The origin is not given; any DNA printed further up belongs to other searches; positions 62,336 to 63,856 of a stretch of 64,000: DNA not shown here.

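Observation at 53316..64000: Polyketide cluster start: long AT-rich upstream region, TauD hydroxylase, hotdog protein, free ACP, fully reducing PKS, JmjC hydroxylase, second PKS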

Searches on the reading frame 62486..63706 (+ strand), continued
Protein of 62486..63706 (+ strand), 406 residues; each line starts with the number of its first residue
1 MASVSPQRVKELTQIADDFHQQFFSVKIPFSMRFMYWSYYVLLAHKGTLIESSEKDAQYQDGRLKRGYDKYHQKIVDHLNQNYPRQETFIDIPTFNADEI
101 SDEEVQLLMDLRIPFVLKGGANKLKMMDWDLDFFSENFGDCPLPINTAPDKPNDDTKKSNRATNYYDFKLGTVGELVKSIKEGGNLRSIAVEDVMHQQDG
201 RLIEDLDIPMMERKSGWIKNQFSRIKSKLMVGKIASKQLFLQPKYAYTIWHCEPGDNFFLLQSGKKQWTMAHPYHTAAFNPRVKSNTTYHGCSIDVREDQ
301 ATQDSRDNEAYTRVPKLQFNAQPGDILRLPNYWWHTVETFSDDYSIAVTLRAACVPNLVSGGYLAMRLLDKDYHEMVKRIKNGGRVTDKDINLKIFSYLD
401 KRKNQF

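Call 34: search_solved_structures(query=A1, max_evalue=1, show_alignments=2)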
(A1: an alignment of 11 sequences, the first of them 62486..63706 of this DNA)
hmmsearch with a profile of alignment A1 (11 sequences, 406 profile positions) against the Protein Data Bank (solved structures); distinct sequences matched with E-value up to 1: 37.
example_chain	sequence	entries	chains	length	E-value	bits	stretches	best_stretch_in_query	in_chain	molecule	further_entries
5jwk_A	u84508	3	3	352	8.2e-14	54.3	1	105-342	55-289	Hypoxia-inducible factor 1-alpha inhibitor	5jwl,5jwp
3kcx_A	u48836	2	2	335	3.2e-13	52.4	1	105-342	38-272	Hypoxia-inducible factor 1-alpha inhibitor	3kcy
6h9j_A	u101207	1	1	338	3.3e-13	52.3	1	105-342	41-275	Hypoxia-inducible factor 1-alpha inhibitor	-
2xum_A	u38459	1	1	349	3.6e-13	52.2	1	105-342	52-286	HYPOXIA-INDUCIBLE FACTOR 1-ALPHA INHIBITOR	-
1h2k_A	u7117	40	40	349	3.6e-13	52.2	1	105-342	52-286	FACTOR INHIBITING HIF1 | HYPOXIA-INDUCIBLE FACTOR 1-ALPHA INHIBITOR | Hypoxia-inducible factor 1 alpha inhibitor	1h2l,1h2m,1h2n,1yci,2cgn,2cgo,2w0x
5op8_A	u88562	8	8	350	3.7e-13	52.2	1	105-342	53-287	Hypoxia-inducible factor 1-alpha inhibitor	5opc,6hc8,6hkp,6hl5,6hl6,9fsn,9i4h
1mze_A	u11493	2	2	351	3.7e-13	52.2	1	105-342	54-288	factor inhibiting HIF1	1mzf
5op6_A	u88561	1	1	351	3.7e-13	52.2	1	105-342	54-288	Hypoxia-inducible factor 1-alpha inhibitor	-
2y0i_A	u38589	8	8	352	3.7e-13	52.2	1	105-342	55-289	HYPOXIA-INDUCIBLE FACTOR 1-ALPHA INHIBITOR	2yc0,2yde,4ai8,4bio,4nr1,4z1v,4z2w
1iz3_A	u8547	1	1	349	5.7e-13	51.5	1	105-342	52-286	FIH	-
2ilm_A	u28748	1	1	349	9e-13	50.9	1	105-342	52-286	Hypoxia-inducible factor 1 alpha inhibitor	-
3d8c_A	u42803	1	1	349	1.1e-12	50.7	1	105-342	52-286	Hypoxia-inducible factor 1 alpha inhibitor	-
6f4t_A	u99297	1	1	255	6.5e-10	41.5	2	243-343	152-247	JmjC domain-containing protein 5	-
6f4s_A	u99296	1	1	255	7.8e-10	41.2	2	243-341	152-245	JmjC domain-containing protein 5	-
6f4p_A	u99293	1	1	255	8.6e-10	41.1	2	243-341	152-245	JmjC domain-containing protein 5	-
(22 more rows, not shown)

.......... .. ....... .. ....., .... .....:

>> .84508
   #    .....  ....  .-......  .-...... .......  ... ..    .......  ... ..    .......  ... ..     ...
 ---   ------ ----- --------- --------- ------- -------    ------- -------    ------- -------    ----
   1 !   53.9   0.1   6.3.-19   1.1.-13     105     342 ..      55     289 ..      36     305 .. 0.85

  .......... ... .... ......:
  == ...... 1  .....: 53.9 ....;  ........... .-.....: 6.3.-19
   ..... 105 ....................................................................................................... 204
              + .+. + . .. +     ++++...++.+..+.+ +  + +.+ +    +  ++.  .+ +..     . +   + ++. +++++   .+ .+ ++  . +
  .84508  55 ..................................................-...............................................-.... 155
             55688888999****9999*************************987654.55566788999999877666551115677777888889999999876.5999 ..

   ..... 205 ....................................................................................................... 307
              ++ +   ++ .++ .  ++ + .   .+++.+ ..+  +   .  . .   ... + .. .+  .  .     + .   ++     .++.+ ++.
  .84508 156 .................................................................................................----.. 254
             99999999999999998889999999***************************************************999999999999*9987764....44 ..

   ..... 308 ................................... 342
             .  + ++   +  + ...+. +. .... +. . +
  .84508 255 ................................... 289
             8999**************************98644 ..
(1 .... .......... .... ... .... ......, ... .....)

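Call 45: search_protein_families(library=pfam, proteins=[L004:6914-8125:+, L004:8168-9073:+, L004:9045-9914:+, L004:11218-12210:-, L004:12220-13686:-, L004:14220-15518:-, L005:7921-9990:-, L005:11396-12256:+, L005:12334-14037:+, L008:158-1981:+])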
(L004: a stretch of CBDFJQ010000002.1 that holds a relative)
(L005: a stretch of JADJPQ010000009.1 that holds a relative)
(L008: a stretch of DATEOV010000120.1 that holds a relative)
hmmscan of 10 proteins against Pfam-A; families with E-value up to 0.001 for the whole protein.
L004:6914-8125:+ (403 aa): 1 family
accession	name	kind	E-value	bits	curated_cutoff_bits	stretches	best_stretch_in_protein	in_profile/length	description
PF01904.24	DUF72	-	1.3e-48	166.3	25.3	1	139-376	1-216/217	Protein of unknown function DUF72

L004:8168-9073:+ (301 aa): 0 families

L004:9045-9914:+ (289 aa): 3 families
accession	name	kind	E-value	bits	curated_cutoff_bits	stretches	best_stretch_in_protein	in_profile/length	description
PF13384.12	HTH_23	-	4.5e-05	23.6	24.6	1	241-273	8-40/50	Homeodomain-like domain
PF13613.12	HTH_Tnp_4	-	0.00016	21.6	27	1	244-276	13-45/53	Helix-turn-helix of DDE superfamily endonuclease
PF08281.18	Sigma70_r4_2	-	0.00034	20.6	25.7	1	227-276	2-52/54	Sigma-70, region 4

L004:11218-12210:- (330 aa): 1 family
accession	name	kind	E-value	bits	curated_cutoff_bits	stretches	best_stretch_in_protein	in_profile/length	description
PF13472.12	Lipase_GDSL_2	-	5.7e-05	24.1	32.9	1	228-319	78-178/178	GDSL-like Lipase/Acylhydrolase family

L004:12220-13686:- (488 aa): 2 families
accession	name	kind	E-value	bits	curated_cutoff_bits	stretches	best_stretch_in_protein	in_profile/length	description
PF03062.24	MBOAT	-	1.2e-31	110.6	27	1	152-349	83-299/337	MBOAT, membrane-bound O-acyltransferase family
PF13813.11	MBOAT_2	-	6.7e-10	39.6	25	1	266-326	4-66/85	Membrane bound O-acyl transferase family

L004:14220-15518:- (432 aa): 0 families

L005:7921-9990:- (689 aa): 0 families

L005:11396-12256:+ (286 aa): 1 family
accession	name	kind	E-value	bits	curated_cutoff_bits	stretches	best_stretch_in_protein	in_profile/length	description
PF13646.12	HEAT_2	-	5.5e-09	36.6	27.7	1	204-284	10-88/88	HEAT repeats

L005:12334-14037:+ (567 aa): 0 families

L008:158-1981:+ (607 aa): 2 families
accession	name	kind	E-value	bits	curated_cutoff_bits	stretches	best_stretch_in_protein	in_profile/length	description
PF02801.28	Ketoacyl-synt_C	-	2.9e-10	40.6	20.8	1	358-472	1-114/119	Beta-ketoacyl synthase, C-terminal domain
PF00109.32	ketoacyl-synt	-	4.1e-09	36.9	20.8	1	166-344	92-246/252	Beta-ketoacyl synthase, N-terminal domain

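Call 49: predict_structure(alignment_id=A1)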
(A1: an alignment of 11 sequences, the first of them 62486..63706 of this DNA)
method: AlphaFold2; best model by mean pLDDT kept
length: 406 residues; sequences in the alignment: 11
mean_pLDDT: 84.7   pTM: 0.84
mean pLDDT of the five models: 84.7, 80.9, 78.2, 75.3, 58.1
residues with pLDDT >= 90: 209; 70-90: 143; 50-70: 35; < 50: 19
segments of 3 or more residues with pLDDT < 50: 392-406
pLDDT, mean of each block of 10 residues (from residue 1): 84 95 93 94 91 83 96 97 94 93 91 93 93 91 86 89 86 93 84 54 84 88 81 83 90 86 93 92 76 91 93 95 93 88 87 66 78 70 58 41 34
secondary structure, 60 per line:
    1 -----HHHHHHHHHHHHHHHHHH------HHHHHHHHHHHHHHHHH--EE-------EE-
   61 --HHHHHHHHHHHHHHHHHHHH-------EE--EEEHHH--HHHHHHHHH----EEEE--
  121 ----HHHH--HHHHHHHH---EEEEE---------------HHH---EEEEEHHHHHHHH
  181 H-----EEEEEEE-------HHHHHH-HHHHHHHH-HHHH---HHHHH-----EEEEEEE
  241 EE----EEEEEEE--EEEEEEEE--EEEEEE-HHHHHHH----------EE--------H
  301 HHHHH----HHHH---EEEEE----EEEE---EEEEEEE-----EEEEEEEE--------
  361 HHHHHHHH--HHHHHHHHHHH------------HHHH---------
elements in order: H6-23 H30-46 H63-82 E94-96 H102-110 E115-118 H125-128 H131-138 E142-146 E168-172 H173-181 E187-193 H201-206 H208-215 H217-220 H224-228 E234-242 E247-253 E256-263 E266-271 H273-279 H300-305 H310-313 E317-321 E326-329 E333-339 E345-352 H361-368 H371-381 H394-397

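Call 51: fold_search(model_id=the predicted structure, library=pdb)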
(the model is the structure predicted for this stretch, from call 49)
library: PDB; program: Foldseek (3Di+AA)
matches with E <= 10: 1763; with E <= 0.001: 447
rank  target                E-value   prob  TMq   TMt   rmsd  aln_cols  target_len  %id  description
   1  2xum_A                2.0e-14  1.00  0.49  0.56   9.4       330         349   19  FACTOR INHIBITING HIF (FIH) Q239H MUTANT IN COMPLEX WITH ZN(II), NOG AND ASP-SUBSTRATE PEPTIDE (20-MER) (released 2010-12-22)
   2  1mze                  2.3e-14  1.00  0.49  0.58  11.3       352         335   17  Human Factor Inhibiting HIF (FIH1) (released 2002-11-20)
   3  1iz3                  2.9e-14  1.00  0.50  0.59   8.9       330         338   18  Dimeric structure of FIH (Factor inhibiting HIF) (released 2003-06-10)
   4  7a1n_A                3.4e-14  1.00  0.49  0.58  11.5       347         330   18  FACTOR INHIBITING HIF-1 ALPHA IN COMPLEX WITH ZN(II), 3-methyl-2-oxoglutarate, AND CONSENSUS ANKYRIN REPEAT DOMAIN (20 (released 2021-08-25)
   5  1yci                  5.4e-14  1.00  0.50  0.60  11.2       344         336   16  Factor inhibiting HIF-1 alpha in complex with N-(carboxycarbonyl)-D-phenylalanine (released 2005-05-31)
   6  4b7k_A                6.3e-14  1.00  0.49  0.58  11.4       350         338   18  FACTOR INHIBITING HIF-1 ALPHA IN COMPLEX WITH CONSENSUS ANKYRIN REPEAT DOMAIN-SER PEPTIDE (20-MER) (released 2013-01-23)
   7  7a1o_A                6.7e-14  1.00  0.50  0.58  11.1       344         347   16  FACTOR INHIBITING HIF-1 ALPHA IN COMPLEX WITH ZN(II), 4-ethyl-2-oxoglutarate, AND CONSENSUS ANKYRIN REPEAT DOMAIN (20- (released 2021-08-25)
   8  5op6                  7.5e-14  1.00  0.49  0.59  10.7       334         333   19  Factor Inhibiting HIF (FIH) in complex with zinc and GSK128863 (released 2017-10-18)
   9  2cgo                  7.5e-14  1.00  0.51  0.59  15.6       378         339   17  FACTOR INHIBITING HIF-1 ALPHA with fumarate (released 2006-12-13)
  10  5jwk                  9.4e-14  1.00  0.50  0.58   9.2       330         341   19  Factor Inhibiting HIF D201E in Complex with Fe, and Alpha-Ketoglutarate (released 2017-05-17)
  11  1mzf                  1.1e-13  1.00  0.50  0.60  11.0       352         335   18  Human Factor inhibiting HIF (FIH1) in Complex with 2-oxoglutarate (released 2002-11-20)
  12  6ha6_A                1.1e-13  1.00  0.48  0.56  11.2       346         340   16  Factor Inhibiting HIF (FIH) in complex with zinc, NOG and TRPV3 (220-246) (released 2019-08-28)
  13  6f4n_A                1.1e-13  1.00  0.47  0.76   5.2       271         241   18  Human JMJD5 in complex with MN and 2OG. (released 2018-04-04)
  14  6hc8_A                1.3e-13  1.00  0.49  0.57   9.4       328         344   18  Factor Inhibiting HIF (FIH) in complex with zinc, NOG and TRPA1 (313-339) (released 2019-08-28)
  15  3d8c_A                1.3e-13  1.00  0.47  0.55  11.2       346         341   16  Factor inhibiting HIF-1 alpha D201G mutant in complex with ZN(II), alpha-ketoglutarate and HIF-1 alpha 19mer (released 2008-08-12)
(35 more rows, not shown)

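Call 53: find_homologous_proteins(query=A2, max_evalue=0.00001)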
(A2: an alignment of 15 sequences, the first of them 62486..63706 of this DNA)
Query A2 (15 sequences) (406 aa, profile of the alignment): 25 proteins with E <= 0.00001 among 3336 candidates.
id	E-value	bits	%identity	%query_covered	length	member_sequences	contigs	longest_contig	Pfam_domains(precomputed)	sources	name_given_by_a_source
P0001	8.3e-206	702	100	100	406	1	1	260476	PF13621.13,PF02373.29,PF08007.19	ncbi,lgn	-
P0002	8.9e-205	698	78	100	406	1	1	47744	PF13621.13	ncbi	-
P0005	1.8e-204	697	72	100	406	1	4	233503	PF13621.13,PF08007.19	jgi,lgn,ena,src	jgi:hypothetical protein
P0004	2.4e-204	697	75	100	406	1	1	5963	PF13621.13,PF08007.19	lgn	-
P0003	1.5e-200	684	77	98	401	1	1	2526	PF13621.13,PF08007.19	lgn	-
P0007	1.9e-200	684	68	100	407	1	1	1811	PF13621.13,PF08007.19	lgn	-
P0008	3.2e-197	673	65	100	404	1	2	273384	PF13621.13,PF08007.19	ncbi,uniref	ncbi:cupin-like domain-containing protein [Aliikangiella maris]|uniref:Cupin-like domain-containing 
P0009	1.7e-195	668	61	100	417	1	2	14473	PF13621.13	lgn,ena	-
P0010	8.2e-193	659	59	100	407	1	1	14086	PF13621.13,PF08007.19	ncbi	-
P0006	6.1e-191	653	71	98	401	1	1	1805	PF13621.13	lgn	-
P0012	8.2e-182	623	46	95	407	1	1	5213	PF13621.13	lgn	-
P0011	3.7e-180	617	46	96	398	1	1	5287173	PF13621.13,PF08007.19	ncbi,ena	-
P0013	1.7e-165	569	40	94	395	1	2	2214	PF13621.13,PF08007.19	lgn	-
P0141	3.0e-162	558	28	92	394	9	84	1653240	PF13621.13,PF02373.29,PF08007.19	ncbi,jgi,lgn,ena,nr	ncbi:MAG: cupin-like domain-containing protein [Candidatus Rickettsiella isopodorum]|jgi:hypothetica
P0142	1.1e-151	523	30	93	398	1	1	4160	PF13621.13,PF02373.29,PF08007.19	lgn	-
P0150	1.5e-131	457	30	92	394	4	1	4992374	PF13621.13,PF02373.29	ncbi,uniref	ncbi:cupin-like domain-containing protein [Photorhabdus tasmaniensis]|uniref:cupin-like domain-conta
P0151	1.2e-127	444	27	93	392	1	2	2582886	PF13621.13,PF02373.29,PF08007.19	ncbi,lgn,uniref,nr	ncbi:cupin-like domain-containing protein [Halothiobacillus neapolitanus]|uniref:Transcription facto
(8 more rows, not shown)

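Call 54: find_encoding_contigs(protein=P0151, flank=10000, max_places=2)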
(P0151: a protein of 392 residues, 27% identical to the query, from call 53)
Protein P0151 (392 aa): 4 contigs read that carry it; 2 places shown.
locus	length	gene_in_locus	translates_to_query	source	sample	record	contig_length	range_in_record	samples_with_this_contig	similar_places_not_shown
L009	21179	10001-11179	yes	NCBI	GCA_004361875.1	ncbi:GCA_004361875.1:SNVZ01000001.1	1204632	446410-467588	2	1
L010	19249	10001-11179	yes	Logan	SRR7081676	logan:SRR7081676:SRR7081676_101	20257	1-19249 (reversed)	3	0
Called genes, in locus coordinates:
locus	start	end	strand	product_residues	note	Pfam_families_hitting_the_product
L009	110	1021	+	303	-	PF02668:TauD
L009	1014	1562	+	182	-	PF10862:FcoT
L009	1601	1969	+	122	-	PF00550:PP-binding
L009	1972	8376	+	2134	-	PF00109:ketoacyl-synt, PF02801:Ketoacyl-synt_C, PF16197:KAsynt_C_assoc, PF22621:CurL-like_PKS_C, PF00698:Acyl_transf_1, PF21089:PKS_DH_N, PF14765:PS-DH, PF00107:ADH_zinc_N, +8 more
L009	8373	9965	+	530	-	PF00501:AMP-binding, PF13193:AMP-binding_C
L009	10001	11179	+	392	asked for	PF13621:Cupin_8, PF08007:JmjC_2 (faint), PF02373:JmjC (weak)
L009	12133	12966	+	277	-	PF12146:Hydrolase_4, PF00561:Abhydrolase_1, PF12697:Abhydrolase_6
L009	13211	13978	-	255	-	PF17837:4PPT_N, PF01648:ACPS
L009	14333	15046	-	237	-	PF03472:Autoind_bind, PF00196:GerE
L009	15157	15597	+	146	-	PF16245:DUF4902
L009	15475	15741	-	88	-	-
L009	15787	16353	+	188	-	PF00765:Autoind_synth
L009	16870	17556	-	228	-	-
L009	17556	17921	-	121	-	-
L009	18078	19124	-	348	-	PF00589:Phage_integrase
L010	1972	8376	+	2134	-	PF00109:ketoacyl-synt, PF02801:Ketoacyl-synt_C, PF16197:KAsynt_C_assoc, PF22621:CurL-like_PKS_C, PF00698:Acyl_transf_1, PF21089:PKS_DH_N, PF14765:PS-DH, PF00107:ADH_zinc_N, +8 more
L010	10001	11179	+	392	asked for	PF13621:Cupin_8, PF08007:JmjC_2 (faint), PF02373:JmjC (weak)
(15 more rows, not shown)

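Call 55: find_encoding_contigs(protein=P0150, flank=10000, max_places=2)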
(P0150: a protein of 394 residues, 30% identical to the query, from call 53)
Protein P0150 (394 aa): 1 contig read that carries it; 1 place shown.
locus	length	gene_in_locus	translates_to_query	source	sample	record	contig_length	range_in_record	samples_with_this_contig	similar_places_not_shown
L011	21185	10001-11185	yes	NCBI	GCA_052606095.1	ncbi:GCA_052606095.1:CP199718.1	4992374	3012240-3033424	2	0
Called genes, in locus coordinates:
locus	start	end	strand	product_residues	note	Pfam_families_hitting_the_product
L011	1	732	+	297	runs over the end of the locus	PF02668:TauD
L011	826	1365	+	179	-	PF10862:FcoT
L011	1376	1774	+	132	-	PF00550:PP-binding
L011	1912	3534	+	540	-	PF00109:ketoacyl-synt, PF02801:Ketoacyl-synt_C, PF16197:KAsynt_C_assoc, PF22336:RhiE-like_linker, PF22621:CurL-like_PKS_C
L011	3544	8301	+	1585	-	PF00698:Acyl_transf_1, PF21089:PKS_DH_N, PF14765:PS-DH, PF08240:ADH_N, PF00107:ADH_zinc_N, PF13602:ADH_zinc_N_2, PF00106:adh_short, PF08659:KR, +5 more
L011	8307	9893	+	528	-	PF00501:AMP-binding, PF13193:AMP-binding_C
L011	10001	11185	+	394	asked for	PF13621:Cupin_8, PF02373:JmjC (weak)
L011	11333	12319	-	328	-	PF01965:DJ-1_PfpI (weak), PF00165:HTH_AraC (weak), PF12833:HTH_18, PF00165:HTH_AraC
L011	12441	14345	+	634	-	PF00109:ketoacyl-synt, PF02801:Ketoacyl-synt_C (weak)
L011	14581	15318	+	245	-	PF12146:Hydrolase_4, PF00561:Abhydrolase_1, PF12697:Abhydrolase_6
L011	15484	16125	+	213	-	PF03050:DDE_Tnp_IS66 (weak), PF00665:rve (weak), PF13610:DDE_Tnp_IS240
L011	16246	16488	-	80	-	PF01381:HTH_3 (weak)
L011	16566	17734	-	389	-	PF01527:HTH_Tnp_1, PF13518:HTH_28 (faint), PF13276:HTH_21 (weak), PF00665:rve, PF13683:rve_3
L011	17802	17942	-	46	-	-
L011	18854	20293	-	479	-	PF05598:DUF772, PF01609:DDE_Tnp_1, PF13751:DDE_Tnp_1_6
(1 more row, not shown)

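Call 56: find_encoding_contigs(protein=P0141, flank=10000, max_places=2)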
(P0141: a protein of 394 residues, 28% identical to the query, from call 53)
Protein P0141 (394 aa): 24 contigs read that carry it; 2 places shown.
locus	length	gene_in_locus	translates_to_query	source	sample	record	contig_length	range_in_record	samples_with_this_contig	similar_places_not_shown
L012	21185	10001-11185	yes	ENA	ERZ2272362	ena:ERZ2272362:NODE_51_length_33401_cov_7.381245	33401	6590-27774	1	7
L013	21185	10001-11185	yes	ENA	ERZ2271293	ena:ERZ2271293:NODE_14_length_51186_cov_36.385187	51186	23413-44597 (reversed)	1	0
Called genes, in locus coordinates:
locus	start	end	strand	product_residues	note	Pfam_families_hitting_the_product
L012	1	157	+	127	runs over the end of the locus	PF23297:ACP_SdgA_C (weak), PF00550:PP-binding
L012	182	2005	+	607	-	PF00109:ketoacyl-synt, PF02801:Ketoacyl-synt_C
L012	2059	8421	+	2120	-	PF00109:ketoacyl-synt, PF02801:Ketoacyl-synt_C, PF16197:KAsynt_C_assoc, PF22621:CurL-like_PKS_C, PF00698:Acyl_transf_1, PF21089:PKS_DH_N, PF14765:PS-DH, PF00107:ADH_zinc_N, +8 more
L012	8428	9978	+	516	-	PF00501:AMP-binding, PF13193:AMP-binding_C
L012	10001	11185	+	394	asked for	PF13621:Cupin_8, PF08007:JmjC_2 (weak), PF02373:JmjC (weak)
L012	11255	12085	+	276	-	PF12146:Hydrolase_4 (weak), PF12697:Abhydrolase_6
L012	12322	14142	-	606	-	PF01554:MatE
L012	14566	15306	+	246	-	PF01209:Ubie_methyltran (weak), PF13489:Methyltransf_23 (weak), PF08241:Methyltransf_11, PF08242:Methyltransf_12, PF13649:Methyltransf_25, PF13847:Methyltransf_31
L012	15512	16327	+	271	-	PF00196:GerE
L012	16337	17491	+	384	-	PF12643:MazG-like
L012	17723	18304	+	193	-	PF00072:Response_reg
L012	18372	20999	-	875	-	PF00501:AMP-binding, PF13193:AMP-binding_C (weak), PF00550:PP-binding, PF00975:Thioesterase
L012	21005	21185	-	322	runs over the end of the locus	PF00583:Acetyltransf_1, PF13673:Acetyltransf_10, PF13508:Acetyltransf_7 (weak), PF18014:Acetyltransf_18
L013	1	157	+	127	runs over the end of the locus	PF23297:ACP_SdgA_C (weak), PF00550:PP-binding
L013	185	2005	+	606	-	PF00109:ketoacyl-synt, PF02801:Ketoacyl-synt_C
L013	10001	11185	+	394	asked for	PF13621:Cupin_8, PF08007:JmjC_2 (weak), PF02373:JmjC (weak)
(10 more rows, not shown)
